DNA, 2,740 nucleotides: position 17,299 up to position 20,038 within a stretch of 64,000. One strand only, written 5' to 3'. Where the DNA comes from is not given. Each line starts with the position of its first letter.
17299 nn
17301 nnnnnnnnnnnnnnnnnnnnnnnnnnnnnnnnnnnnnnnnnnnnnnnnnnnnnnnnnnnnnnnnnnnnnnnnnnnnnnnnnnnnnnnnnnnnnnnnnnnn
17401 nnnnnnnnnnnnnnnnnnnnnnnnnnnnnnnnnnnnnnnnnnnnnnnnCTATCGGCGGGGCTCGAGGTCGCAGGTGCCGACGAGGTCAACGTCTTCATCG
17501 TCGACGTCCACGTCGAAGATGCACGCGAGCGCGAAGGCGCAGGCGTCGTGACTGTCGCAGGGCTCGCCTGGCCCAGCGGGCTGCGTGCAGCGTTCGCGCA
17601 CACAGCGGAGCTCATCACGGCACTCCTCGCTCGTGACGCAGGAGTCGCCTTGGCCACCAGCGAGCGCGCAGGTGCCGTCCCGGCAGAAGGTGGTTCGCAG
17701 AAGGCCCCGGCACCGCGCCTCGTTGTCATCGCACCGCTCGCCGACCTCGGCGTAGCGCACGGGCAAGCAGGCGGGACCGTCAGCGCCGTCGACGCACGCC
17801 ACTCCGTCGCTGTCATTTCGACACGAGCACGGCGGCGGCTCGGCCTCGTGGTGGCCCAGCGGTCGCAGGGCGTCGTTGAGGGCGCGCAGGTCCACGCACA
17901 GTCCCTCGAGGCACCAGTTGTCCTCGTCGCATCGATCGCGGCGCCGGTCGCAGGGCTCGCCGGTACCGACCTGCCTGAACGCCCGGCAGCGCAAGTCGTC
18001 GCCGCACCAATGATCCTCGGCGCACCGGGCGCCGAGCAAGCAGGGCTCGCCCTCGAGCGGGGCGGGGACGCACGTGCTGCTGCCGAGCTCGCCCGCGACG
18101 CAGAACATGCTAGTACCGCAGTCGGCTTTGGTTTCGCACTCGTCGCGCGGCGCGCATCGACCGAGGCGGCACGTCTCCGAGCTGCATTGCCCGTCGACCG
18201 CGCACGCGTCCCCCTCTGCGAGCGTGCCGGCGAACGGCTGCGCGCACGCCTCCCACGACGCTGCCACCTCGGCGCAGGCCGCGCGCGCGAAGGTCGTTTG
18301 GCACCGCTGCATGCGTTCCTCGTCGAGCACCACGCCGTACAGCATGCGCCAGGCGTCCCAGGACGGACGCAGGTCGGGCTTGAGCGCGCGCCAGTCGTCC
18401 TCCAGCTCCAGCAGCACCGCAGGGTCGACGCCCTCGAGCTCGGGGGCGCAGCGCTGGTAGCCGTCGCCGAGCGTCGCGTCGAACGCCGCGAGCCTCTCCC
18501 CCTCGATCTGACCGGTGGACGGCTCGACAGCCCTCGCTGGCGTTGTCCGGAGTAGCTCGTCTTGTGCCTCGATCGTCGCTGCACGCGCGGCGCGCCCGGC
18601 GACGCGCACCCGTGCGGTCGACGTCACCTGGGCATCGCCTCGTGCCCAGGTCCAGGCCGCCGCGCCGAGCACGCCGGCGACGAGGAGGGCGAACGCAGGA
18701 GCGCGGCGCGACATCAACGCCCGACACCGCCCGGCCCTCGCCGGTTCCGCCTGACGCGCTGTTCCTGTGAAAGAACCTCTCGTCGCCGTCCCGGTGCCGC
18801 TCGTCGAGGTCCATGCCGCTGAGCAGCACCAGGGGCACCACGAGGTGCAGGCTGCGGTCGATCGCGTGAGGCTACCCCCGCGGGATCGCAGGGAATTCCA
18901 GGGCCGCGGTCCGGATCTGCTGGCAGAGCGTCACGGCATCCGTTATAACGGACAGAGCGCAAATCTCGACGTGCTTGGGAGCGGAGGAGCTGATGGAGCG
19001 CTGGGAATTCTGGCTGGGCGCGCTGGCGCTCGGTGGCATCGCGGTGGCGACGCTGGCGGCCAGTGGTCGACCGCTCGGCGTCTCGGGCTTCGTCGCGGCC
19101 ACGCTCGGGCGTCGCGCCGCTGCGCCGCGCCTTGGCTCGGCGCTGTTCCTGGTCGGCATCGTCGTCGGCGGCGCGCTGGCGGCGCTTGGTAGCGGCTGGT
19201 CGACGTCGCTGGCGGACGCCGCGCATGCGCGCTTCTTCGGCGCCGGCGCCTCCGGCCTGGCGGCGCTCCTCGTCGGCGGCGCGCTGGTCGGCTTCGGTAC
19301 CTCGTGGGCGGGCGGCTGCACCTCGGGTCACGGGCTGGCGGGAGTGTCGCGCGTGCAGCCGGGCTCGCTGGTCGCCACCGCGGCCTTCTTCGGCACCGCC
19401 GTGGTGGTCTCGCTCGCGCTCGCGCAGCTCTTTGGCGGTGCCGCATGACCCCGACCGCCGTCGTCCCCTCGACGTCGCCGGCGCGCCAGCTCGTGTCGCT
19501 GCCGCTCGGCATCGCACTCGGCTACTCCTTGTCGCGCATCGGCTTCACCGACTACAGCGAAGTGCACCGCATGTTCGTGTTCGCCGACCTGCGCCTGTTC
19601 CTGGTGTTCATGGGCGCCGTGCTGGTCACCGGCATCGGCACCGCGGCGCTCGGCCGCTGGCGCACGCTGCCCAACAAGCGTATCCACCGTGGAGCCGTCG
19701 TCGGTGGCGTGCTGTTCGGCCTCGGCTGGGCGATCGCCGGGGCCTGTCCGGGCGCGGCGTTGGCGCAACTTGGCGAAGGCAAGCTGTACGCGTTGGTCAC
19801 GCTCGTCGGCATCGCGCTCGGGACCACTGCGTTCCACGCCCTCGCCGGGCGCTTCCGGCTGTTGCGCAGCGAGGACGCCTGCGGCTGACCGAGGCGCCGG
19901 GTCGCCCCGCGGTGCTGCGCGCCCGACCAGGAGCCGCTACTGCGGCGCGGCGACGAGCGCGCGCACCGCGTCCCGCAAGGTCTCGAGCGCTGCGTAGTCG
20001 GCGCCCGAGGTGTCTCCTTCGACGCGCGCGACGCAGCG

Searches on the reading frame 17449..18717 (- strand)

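Call 45: search_protein_families(library=pfam, proteins=[window:17449-18717:-], max_evalue=0.0001)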
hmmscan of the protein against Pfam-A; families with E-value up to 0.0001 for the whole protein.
window:17449-18717:- (422 aa): 1 family
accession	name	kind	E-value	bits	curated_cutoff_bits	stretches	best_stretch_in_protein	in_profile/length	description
PF23416.1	DUF7107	-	2.8e-05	24.8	24.6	0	193-240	1-43/48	Domain of unknown function (DUF7107)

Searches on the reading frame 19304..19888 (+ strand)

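Call 45: search_protein_families(library=pfam, proteins=[window:19304-19888:+], max_evalue=0.0001)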
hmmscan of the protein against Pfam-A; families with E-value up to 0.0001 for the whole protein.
window:19304-19888:+ (194 aa): 2 families
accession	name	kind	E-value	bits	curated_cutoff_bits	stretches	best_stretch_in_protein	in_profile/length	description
PF04143.19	Sulf_transp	-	1.2e-14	55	27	1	78-178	3-104/310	Sulphur transport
PF20398.3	DUF6691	-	2.4e-08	34.8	27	1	68-182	9-135/142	Family of unknown function (DUF6691)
